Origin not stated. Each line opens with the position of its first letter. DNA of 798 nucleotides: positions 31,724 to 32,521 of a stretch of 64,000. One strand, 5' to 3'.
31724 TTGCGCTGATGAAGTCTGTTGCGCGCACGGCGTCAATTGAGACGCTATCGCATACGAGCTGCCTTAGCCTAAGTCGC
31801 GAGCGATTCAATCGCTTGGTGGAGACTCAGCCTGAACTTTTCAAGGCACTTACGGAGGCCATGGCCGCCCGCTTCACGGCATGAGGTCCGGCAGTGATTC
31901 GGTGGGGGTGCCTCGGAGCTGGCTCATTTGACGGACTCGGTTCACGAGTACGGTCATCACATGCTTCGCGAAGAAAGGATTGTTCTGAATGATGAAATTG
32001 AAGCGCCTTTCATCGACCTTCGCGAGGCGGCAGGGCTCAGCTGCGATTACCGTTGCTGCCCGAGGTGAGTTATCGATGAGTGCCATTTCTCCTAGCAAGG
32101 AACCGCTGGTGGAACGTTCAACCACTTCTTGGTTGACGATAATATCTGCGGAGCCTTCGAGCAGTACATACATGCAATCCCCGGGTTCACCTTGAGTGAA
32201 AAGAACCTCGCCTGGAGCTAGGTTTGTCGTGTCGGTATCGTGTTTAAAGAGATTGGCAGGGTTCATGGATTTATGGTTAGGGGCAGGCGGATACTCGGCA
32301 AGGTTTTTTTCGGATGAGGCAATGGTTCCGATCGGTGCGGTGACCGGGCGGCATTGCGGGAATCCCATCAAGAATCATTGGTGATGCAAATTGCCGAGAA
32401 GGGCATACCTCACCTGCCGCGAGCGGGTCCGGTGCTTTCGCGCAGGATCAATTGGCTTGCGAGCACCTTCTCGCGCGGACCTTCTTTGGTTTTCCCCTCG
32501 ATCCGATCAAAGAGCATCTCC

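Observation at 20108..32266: Chemosensory array wired to a self-contained cAMP module (synthesis, breakdown, two receptors, exporter)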

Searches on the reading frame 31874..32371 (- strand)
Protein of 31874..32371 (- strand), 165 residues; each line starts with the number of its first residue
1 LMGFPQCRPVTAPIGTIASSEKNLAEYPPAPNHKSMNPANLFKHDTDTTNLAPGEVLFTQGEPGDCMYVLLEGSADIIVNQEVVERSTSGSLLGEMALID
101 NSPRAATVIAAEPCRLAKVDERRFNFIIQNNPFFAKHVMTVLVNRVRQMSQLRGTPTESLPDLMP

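Call 5: search_protein_families(library=pfam, proteins=[window:31874-32371:-])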
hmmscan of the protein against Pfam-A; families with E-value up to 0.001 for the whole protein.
window:31874-32371:- (165 aa): 1 family
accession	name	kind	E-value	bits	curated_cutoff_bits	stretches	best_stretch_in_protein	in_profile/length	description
PF00027.35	cNMP_binding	-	3.1e-20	72.4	27.5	1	50-131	3-89/89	Cyclic nucleotide-binding domain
